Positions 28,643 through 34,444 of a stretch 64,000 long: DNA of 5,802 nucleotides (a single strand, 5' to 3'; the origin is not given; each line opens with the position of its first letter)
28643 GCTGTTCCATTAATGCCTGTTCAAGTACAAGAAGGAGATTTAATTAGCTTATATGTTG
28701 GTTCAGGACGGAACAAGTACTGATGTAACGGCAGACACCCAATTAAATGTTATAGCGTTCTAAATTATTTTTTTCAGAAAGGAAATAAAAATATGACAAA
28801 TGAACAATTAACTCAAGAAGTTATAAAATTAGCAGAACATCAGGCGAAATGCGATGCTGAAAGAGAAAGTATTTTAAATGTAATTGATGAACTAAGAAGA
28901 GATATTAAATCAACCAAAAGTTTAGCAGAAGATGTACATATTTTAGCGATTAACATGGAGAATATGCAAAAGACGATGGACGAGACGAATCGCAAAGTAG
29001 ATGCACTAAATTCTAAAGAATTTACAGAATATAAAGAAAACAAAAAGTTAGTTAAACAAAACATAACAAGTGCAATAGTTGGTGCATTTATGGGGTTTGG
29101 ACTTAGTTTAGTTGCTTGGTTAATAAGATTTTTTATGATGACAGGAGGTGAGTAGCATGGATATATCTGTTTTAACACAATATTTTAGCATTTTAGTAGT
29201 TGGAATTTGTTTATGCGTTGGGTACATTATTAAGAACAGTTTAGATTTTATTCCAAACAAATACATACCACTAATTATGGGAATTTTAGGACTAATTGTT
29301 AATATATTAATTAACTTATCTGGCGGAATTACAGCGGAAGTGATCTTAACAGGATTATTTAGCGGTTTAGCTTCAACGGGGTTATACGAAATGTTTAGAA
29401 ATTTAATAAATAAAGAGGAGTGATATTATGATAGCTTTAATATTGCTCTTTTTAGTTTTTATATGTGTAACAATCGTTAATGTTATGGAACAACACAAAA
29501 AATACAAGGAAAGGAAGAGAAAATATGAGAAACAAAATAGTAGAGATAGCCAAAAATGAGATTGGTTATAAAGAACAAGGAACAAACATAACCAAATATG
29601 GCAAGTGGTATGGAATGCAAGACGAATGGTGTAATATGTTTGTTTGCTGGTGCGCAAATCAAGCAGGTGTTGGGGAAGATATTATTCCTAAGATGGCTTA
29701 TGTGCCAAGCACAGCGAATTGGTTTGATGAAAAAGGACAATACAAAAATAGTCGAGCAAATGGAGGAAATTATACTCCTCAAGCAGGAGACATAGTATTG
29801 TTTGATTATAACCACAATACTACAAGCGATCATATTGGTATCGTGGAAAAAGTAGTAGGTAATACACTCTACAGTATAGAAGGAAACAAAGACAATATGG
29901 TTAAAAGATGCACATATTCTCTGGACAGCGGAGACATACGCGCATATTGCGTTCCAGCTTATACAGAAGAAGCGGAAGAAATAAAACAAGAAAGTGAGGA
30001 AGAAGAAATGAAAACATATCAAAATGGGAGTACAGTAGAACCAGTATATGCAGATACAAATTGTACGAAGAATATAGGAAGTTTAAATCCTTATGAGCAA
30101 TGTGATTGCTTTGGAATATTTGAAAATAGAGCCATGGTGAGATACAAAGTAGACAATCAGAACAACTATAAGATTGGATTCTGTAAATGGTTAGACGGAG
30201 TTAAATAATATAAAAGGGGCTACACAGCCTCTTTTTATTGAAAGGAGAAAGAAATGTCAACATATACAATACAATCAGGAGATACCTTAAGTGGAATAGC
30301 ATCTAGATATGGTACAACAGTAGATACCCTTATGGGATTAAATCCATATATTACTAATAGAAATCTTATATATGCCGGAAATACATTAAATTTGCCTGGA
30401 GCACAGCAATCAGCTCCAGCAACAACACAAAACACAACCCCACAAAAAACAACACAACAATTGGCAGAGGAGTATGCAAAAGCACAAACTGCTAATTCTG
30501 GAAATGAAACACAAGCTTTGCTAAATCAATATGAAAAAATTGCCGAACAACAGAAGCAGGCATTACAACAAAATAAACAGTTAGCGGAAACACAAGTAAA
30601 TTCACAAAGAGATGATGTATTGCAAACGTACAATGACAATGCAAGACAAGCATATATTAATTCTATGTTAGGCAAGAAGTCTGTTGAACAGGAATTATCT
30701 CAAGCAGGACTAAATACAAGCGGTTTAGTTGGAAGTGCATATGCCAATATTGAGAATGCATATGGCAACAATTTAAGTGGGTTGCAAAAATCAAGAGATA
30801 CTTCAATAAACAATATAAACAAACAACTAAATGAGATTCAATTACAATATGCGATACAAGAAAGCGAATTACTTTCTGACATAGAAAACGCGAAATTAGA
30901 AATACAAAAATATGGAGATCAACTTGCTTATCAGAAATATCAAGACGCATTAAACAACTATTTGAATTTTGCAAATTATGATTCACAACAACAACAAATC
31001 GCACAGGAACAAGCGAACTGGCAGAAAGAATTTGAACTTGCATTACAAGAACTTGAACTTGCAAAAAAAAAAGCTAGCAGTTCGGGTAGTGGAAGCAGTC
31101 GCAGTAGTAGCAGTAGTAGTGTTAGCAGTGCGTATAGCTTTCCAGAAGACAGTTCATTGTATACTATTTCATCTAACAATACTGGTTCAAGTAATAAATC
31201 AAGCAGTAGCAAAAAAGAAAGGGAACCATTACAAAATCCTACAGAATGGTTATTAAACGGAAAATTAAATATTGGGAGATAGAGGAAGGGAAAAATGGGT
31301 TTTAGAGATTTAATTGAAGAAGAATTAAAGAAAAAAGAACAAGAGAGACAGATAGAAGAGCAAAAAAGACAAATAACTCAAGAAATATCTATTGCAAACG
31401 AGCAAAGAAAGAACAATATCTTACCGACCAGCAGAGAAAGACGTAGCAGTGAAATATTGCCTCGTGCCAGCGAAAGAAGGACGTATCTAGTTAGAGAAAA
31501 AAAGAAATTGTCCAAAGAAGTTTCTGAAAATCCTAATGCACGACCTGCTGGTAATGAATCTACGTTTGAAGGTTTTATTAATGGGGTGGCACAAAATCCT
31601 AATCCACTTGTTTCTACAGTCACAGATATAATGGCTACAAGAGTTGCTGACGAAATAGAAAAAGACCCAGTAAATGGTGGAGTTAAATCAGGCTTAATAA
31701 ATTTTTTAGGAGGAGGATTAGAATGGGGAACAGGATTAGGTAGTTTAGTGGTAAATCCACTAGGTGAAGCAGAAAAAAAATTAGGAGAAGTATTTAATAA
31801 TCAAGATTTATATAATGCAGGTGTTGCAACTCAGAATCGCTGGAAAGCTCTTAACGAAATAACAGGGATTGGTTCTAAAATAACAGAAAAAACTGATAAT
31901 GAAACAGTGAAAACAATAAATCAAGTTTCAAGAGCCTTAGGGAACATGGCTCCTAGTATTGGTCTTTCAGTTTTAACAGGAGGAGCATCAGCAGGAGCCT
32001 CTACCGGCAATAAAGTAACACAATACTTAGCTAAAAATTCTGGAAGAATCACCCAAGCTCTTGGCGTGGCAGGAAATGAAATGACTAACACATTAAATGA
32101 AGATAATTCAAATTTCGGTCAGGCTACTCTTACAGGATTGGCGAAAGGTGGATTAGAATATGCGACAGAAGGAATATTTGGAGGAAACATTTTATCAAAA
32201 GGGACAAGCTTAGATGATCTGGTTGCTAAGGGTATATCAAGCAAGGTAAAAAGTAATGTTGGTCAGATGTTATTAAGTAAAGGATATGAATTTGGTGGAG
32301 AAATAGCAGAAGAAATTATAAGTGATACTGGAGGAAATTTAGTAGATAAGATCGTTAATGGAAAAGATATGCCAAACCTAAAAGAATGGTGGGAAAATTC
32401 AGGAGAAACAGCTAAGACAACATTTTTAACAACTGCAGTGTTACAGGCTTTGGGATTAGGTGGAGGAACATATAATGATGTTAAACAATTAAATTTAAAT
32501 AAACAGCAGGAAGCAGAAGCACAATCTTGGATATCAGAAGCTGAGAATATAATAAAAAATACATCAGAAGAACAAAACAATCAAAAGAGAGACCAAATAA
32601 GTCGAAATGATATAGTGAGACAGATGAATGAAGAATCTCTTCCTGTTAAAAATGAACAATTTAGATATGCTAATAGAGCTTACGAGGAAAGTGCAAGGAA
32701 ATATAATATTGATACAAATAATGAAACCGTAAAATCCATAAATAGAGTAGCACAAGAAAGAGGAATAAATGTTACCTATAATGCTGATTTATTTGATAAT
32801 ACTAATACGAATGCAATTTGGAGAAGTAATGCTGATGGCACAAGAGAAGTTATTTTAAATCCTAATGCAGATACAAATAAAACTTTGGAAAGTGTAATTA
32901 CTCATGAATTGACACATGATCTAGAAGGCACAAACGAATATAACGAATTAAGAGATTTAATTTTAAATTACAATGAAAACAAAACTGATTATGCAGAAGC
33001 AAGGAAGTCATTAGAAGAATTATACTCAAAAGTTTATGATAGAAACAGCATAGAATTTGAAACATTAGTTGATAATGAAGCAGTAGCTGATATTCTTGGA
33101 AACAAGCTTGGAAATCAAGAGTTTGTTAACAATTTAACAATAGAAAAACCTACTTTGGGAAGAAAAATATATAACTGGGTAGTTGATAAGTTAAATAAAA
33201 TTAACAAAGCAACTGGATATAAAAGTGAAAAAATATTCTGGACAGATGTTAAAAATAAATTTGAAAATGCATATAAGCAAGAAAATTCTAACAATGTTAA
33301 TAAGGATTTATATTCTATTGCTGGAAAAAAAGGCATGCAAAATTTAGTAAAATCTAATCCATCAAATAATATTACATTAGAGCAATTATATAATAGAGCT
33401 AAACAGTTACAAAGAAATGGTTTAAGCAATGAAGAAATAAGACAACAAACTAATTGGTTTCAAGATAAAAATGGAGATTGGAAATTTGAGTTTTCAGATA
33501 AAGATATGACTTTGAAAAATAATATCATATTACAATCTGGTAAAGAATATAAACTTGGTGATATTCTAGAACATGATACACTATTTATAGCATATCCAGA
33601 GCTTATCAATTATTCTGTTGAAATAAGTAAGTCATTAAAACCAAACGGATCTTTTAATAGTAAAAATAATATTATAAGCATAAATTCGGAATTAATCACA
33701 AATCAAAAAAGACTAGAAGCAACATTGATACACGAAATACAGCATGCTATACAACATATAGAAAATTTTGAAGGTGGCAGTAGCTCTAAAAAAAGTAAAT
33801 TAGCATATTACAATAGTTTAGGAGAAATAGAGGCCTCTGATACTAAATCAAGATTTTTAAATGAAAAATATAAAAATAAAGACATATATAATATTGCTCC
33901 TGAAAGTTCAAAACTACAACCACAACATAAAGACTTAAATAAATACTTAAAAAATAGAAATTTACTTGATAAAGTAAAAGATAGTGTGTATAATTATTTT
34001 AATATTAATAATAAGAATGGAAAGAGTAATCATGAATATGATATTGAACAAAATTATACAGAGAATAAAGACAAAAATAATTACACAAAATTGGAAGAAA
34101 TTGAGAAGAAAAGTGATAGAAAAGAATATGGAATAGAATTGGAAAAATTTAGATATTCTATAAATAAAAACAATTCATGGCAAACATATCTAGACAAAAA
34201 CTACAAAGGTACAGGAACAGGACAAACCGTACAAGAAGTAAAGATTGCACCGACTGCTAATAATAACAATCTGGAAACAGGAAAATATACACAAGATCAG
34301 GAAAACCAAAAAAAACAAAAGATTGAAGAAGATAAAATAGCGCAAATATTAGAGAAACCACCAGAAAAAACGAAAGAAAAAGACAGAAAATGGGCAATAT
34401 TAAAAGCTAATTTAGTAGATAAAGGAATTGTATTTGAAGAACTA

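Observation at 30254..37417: LysM/coiled-coil protein plus a 2040-aa two-HExxH giant protein as a separate unit after the lysis cassette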

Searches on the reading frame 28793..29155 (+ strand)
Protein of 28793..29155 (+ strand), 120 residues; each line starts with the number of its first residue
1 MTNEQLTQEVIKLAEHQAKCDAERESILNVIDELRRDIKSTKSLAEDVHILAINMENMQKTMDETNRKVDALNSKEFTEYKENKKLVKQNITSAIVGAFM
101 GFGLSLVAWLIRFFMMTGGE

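Call 9: search_protein_families(library=phrogs, proteins=[window:28793-29155:+], max_evalue=0.001)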
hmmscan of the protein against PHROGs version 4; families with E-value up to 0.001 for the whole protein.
window:28793-29155:+ (120 aa): 1 family
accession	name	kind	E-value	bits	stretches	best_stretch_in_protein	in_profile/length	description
phrog_937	-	other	0.00023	22.5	1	3-107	6-110/115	hemolysin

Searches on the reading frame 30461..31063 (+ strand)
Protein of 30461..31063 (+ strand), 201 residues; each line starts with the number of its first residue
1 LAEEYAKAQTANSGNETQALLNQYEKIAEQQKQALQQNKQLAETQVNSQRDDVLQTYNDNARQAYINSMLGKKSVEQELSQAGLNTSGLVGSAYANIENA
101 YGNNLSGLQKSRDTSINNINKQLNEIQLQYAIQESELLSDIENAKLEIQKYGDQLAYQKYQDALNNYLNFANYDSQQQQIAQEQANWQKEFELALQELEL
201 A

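Call 78: find_homologous_proteins(query=window:30461-31063:+, max_evalue=0.001)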
Query window:30461-31063:+ (201 aa): 46 proteins with E <= 0.001 among 459 candidates.
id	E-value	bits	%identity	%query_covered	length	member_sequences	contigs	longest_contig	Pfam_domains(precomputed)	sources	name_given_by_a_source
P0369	1.0e-112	392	100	100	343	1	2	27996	PF01476.27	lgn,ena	-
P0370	4.3e-112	390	99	100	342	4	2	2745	PF01476.27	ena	-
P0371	4.9e-112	390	99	100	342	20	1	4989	PF01476.27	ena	-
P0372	6.1e-85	302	76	100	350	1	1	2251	PF01476.27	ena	-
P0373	2.6e-78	280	72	99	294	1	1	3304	-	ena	-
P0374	6.9e-77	275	71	97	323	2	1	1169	PF01476.27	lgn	-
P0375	1.2e-76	275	72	97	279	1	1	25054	PF01476.27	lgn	-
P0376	1.2e-75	271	68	99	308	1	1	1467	-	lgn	-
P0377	1.6e-74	268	69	97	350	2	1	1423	PF01476.27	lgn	-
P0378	1.0e-73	265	69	97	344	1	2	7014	PF01476.27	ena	-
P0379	1.1e-73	265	66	98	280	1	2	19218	-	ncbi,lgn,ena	-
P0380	1.4e-72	261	68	96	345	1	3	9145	PF01476.27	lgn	-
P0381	3.2e-72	260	68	97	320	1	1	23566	PF01476.27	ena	-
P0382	5.7e-72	259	69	97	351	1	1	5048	PF01476.27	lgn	-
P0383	5.8e-71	256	65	96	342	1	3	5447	PF01476.27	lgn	-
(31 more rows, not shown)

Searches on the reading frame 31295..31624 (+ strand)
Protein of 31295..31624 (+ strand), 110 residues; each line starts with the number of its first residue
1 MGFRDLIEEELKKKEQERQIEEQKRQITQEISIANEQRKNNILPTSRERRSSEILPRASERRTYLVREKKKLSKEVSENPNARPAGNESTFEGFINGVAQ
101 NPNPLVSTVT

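Call 19: search_protein_families(library=pfam, proteins=[window:31295-31624:+], max_evalue=1)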
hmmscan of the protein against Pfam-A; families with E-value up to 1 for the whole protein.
window:31295-31624:+ (110 aa): 1 family
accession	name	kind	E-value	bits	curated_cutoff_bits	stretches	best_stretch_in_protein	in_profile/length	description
PF19745.5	FUT8_N_cat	-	0.38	9.9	27.6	1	7-82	66-148/499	Alpha-(1,6)-fucosyltransferase N- and catalytic domains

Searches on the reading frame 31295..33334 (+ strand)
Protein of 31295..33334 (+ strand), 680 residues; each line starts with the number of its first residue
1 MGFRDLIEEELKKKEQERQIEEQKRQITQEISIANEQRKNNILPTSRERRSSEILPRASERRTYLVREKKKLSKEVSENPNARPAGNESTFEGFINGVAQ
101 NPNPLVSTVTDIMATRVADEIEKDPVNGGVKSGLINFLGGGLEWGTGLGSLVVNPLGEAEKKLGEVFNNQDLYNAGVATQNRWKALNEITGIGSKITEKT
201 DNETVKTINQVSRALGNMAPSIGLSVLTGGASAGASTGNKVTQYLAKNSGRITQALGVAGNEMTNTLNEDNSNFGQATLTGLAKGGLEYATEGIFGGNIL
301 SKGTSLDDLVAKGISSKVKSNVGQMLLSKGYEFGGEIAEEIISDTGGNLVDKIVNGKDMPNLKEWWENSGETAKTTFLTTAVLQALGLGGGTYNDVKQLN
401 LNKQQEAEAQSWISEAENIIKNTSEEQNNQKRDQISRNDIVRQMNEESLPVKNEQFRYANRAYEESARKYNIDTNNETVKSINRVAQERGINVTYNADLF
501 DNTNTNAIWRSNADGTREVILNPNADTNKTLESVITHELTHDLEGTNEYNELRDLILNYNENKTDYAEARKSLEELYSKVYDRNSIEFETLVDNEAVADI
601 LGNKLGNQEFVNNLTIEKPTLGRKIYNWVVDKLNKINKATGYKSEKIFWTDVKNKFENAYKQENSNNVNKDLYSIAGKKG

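Call 42: search_protein_families(library=phrogs, proteins=[window:31295-33334:+], max_evalue=0.01)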
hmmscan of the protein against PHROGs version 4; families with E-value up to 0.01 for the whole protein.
window:31295-33334:+ (680 aa): 0 families

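Call 70: search_protein_representatives(protein=window:31592-33334:+)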
Query: 581 residues. Proteins with E-value up to 0.001 (for the whole library): 1041; up to 1e-10: 483; up to 1e-30: 119. The best 150 are listed.
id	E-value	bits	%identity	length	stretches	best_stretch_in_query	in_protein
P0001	0.0e+00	1254.1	100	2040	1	1-581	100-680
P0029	5.5e-206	702.1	90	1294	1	1-393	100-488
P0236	1.1e-117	410.6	51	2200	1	98-577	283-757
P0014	2.2e-115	403.0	47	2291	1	1-576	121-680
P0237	1.4e-102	360.7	48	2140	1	155-581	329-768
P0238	2.4e-97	343.5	48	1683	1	146-565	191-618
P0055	2.4e-94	333.6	49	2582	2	1-345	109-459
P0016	8.0e-93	328.6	53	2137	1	210-578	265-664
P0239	2.6e-87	310.4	42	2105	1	110-581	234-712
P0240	9.3e-85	301.9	71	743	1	382-576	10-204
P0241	2.4e-80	287.4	41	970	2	280-567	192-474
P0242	5.2e-80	286.3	39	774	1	85-576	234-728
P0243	1.3e-77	278.4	42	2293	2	325-567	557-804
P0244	5.1e-76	273.1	59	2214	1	313-575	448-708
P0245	9.6e-76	272.2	42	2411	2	323-573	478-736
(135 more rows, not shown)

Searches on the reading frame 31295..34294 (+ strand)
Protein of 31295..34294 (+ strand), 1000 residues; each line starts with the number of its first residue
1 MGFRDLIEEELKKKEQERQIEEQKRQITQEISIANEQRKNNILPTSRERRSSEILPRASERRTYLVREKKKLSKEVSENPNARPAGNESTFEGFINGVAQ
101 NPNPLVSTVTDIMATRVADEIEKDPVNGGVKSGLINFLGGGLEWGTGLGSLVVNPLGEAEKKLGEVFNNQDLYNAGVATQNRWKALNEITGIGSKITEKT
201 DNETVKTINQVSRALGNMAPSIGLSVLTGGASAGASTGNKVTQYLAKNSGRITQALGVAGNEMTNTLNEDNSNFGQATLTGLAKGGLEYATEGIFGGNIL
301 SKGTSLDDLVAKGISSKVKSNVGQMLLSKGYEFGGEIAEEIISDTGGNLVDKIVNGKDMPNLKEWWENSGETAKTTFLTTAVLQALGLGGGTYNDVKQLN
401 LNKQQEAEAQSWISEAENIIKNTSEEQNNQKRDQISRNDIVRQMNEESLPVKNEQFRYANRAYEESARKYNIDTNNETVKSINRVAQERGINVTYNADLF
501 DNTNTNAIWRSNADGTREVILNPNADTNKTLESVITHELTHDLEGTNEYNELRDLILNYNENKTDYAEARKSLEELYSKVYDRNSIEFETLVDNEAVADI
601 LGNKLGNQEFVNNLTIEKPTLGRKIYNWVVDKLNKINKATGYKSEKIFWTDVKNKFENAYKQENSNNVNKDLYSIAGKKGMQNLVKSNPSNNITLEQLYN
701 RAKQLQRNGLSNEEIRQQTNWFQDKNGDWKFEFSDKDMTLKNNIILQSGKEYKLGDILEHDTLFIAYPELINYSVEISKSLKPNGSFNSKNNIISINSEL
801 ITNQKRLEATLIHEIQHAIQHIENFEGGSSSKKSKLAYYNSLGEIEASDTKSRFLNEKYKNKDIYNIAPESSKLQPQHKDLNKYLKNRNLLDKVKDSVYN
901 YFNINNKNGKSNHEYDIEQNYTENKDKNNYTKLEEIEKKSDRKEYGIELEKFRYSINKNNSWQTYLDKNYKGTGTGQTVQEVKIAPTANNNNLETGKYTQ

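Call 43: predict_structure(alignment_id=A1)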
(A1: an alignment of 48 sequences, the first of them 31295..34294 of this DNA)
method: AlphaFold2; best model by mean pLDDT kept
length: 1000 residues; sequences in the alignment: 48
mean_pLDDT: 58.8   pTM: 0.34
mean pLDDT of the five models: 58.8, 56.0, 53.3, 52.8, 51.5
residues with pLDDT >= 90: 98; 70-90: 284; 50-70: 170; < 50: 448
segments of 3 or more residues with pLDDT < 50: 1-3, 32-106, 125-127, 144-173, 210-212, 214-261, 267-283, 285-324, 328-341, 349-359, 368-373, 378-401, 403-457, 662-672, 905-959, 971-1000
pLDDT, mean of each block of 10 residues (from residue 1): 55 71 64 45 28 27 30 34 34 39 47 62 54 53 48 42 40 48 56 65 51 41 37 31 32 42 47 42 43 32 28 39 49 40 50 44 52 47 37 43 46 40 30 28 30 47 85 80 77 86 80 76 83 77 67 69 74 83 75 78 69 65 75 68 72 75 37 76 80 74 83 83 92 87 85 94 93 89 84 92 90 95 88 84 94 86 72 88 86 78 51 28 27 29 29 33 71 42 27 28
secondary structure, 60 per line:
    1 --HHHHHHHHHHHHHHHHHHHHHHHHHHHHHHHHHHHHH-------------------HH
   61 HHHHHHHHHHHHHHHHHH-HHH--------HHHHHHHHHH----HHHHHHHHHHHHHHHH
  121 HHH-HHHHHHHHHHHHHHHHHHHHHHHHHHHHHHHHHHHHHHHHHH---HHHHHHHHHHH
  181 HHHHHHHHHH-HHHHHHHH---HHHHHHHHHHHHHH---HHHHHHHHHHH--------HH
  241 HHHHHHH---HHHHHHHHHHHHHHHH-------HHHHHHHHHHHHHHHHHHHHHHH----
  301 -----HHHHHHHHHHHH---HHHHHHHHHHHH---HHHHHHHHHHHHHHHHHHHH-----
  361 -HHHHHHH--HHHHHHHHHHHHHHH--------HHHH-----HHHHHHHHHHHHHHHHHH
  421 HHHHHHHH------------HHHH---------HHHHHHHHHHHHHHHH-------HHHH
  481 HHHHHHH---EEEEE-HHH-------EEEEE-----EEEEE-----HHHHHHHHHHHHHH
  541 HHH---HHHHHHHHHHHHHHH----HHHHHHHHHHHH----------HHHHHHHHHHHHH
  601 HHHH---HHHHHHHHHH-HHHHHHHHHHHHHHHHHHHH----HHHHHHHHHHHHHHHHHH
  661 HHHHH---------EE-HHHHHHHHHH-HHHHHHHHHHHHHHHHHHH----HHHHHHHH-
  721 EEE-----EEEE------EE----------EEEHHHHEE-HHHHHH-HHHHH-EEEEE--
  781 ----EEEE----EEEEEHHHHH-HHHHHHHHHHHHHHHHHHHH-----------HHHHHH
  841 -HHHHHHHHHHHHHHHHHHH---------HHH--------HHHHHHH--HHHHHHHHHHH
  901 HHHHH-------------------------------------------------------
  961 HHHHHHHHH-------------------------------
elements in order (helices of 4 or more, strands of 3 or more residues): H3-39 H59-78 H91-100 H105-123 H125-166 H170-190 H192-199 H203-216 H220-230 H239-247 H251-266 H274-296 H306-317 H321-332 H336-355 H362-368 H371-385 H394-397 H403-428 H441-444 H454-469 H477-487 E491-495 E507-511 E517-521 H527-543 H547-561 H566-577 H588-604 H608-617 H619-638 H643-665 H678-687 H689-707 H712-719 E721-723 E729-732 E751-753 H754-757 H761-766 H768-772 E774-778 E785-788 E793-797 H798-802 H804-823 H835-840 H842-860 H881-887 H890-905 H961-969

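Call 46: fold_search(model_id=the predicted structure, library=pdb)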
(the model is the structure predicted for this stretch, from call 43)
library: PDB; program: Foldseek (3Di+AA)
matches with E <= 10: 60; with E <= 0.001: 0
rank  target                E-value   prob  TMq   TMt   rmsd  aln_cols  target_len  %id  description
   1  7zjs_C                9.3e-01  0.11  0.11  0.12  29.3       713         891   10  Structural basis of centromeric cohesion protection by SGO1 (released 2023-04-26)
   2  4z3n                  9.7e-01  0.05  0.07  0.11  19.2       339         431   14  Crystal structure of the MATE transporter ClbM (released 2016-01-13)
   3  4jix_A                1.2e+00  0.92  0.06  0.43   4.0        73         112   19  Crystal structure of the metallopeptidase zymogen of Methanocaldococcus jannaschii jannalysin (released 2013-06-12)
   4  4jix_B                1.6e+00  0.75  0.06  0.45   4.3        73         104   15  Crystal structure of the metallopeptidase zymogen of Methanocaldococcus jannaschii jannalysin (released 2013-06-12)
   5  8u73_A                1.6e+00  0.03  0.07  0.07  28.8       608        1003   13  R399A sea urchin SLC9C1 pH 8 in Na+ (released 2025-03-26)
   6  2r2f_A                1.8e+00  0.08  0.08  0.18  19.5       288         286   10  RIBONUCLEOTIDE REDUCTASE R2F PROTEIN FROM SALMONELLA TYPHIMURIUM (OXIDIZED) (released 1999-01-13)
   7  8u7r_A                1.8e+00  0.06  0.08  0.09  26.6       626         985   10  WT sea urchin SLC9C1 at pH 6 in presence of K+ (released 2025-03-26)
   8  4jr9_A                1.8e+00  0.04  0.07  0.13  21.7       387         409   13  Crystal structure of nitrate/nitrite exchanger NarK (released 2013-05-15)
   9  9n77_LM               1.9e+00  0.05  0.09  0.06  27.6       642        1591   12  SSU processome maturation and disassembly, State K (released 2025-11-05)
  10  6euq                  2.2e+00  0.06  0.07  0.13  20.7       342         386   11  MdfA(Q131R/L339E) (released 2018-08-08)
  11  8u7s_A                2.2e+00  0.03  0.09  0.10  25.5       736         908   11  SLC9C1 at pH 6 in presence of Na+ (released 2025-03-26)
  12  9im6_A                2.2e+00  0.03  0.09  0.09  22.8       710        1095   11  Structure of influenza A virus RNA polymerase PB1 and nuclear import host factor RanBP5 complex (released 2024-11-27)
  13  3zuy                  2.9e+00  0.05  0.07  0.17  22.7       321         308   10  Crystal structure of a bacterial homologue of the bile acid sodium symporter ASBT. (released 2011-10-12)
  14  8tgg_B                2.9e+00  0.04  0.08  0.15  22.0       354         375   12  VMAT1 dimer with MPP+ and reserpine (released 2024-03-20)
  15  8hii_A                2.9e+00  0.04  0.08  0.13  20.9       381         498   10  The BRIL-SLC19A1/Fab/Nb ternary complex (released 2022-12-21)
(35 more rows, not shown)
